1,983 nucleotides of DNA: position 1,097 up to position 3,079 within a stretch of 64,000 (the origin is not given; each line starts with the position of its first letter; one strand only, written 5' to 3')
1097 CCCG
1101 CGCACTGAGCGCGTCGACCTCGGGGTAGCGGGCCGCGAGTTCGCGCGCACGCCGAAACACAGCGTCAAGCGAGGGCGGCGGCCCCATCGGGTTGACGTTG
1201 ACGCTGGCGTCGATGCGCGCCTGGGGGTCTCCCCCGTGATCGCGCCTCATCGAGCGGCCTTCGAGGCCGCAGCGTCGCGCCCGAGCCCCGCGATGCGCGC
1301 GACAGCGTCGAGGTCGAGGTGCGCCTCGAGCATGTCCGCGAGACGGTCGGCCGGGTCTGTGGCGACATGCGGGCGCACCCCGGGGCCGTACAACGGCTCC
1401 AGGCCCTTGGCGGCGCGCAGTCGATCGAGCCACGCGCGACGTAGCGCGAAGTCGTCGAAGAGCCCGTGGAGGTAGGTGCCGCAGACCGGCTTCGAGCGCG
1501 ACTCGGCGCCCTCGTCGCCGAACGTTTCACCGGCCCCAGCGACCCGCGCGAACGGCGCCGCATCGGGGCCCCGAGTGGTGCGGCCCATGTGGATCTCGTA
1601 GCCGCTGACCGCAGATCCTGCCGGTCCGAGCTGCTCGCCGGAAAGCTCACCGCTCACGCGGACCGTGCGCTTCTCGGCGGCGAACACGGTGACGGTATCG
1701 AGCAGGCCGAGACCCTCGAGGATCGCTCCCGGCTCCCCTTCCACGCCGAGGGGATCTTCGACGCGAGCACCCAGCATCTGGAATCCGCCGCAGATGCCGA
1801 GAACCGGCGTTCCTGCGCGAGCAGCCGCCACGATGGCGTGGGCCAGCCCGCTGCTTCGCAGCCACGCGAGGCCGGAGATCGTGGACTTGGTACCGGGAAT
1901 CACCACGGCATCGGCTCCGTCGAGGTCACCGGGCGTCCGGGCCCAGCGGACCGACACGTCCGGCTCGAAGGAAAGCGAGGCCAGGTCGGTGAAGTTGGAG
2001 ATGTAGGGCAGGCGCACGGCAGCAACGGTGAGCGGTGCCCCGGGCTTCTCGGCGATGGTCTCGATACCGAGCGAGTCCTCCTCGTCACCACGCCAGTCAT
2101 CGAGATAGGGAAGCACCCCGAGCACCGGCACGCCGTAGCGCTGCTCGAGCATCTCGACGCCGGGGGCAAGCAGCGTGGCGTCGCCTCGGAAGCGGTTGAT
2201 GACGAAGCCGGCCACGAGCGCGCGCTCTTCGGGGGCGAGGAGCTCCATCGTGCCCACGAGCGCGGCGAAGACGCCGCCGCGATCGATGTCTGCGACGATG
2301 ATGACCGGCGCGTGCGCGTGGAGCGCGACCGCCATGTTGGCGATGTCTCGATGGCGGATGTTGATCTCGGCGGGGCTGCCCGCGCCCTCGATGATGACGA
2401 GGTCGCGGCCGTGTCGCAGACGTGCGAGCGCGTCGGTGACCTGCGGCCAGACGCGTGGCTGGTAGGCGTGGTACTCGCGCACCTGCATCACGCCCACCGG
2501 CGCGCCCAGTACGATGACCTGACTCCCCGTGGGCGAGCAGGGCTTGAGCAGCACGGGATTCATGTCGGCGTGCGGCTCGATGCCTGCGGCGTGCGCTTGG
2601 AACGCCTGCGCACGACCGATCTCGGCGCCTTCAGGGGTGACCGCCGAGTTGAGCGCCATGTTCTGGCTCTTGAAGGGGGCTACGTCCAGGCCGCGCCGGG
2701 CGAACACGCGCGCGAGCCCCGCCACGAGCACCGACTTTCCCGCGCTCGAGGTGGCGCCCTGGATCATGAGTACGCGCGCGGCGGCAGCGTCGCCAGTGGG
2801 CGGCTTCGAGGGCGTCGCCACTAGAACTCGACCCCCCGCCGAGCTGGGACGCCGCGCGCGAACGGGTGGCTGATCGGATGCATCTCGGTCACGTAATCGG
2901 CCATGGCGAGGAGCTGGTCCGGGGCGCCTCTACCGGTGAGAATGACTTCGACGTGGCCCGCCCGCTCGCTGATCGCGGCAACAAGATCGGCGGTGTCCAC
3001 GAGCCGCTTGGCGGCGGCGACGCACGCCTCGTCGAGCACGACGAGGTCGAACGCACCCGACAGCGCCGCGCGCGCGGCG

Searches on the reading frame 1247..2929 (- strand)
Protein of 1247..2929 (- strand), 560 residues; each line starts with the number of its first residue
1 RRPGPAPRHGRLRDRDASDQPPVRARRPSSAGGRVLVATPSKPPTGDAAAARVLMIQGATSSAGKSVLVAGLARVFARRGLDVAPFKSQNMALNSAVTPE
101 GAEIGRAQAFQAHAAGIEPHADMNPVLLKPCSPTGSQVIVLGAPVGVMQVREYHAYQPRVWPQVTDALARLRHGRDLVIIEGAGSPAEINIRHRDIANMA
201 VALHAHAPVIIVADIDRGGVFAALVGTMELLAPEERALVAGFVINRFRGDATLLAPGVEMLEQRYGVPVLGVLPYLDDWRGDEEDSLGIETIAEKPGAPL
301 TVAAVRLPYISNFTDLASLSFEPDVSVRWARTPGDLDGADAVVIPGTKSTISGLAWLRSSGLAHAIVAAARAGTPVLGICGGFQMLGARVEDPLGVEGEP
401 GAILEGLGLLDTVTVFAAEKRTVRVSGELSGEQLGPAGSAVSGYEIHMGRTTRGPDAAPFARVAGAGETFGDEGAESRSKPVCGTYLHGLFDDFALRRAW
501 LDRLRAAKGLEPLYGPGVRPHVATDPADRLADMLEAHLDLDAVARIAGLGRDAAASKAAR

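Call 33: search_protein_families(library=pfam, proteins=[window:1247-2929:-], max_evalue=0.0001)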
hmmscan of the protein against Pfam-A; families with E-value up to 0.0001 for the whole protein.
window:1247-2929:- (560 aa): 3 families
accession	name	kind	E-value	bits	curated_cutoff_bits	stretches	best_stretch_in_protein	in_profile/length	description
PF07685.20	GATase_3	-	6.6e-55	186.2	27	1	301-493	1-193/196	CobB/CobQ-like glutamine amidotransferase domain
PF01656.29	CbiA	-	6.3e-23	81.5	25.4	1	54-278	1-114/125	CobQ/CobB/MinD/ParA nucleotide binding domain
PF13500.12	AAA_26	-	1.1e-13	51.9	27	1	52-278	1-193/198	AAA domain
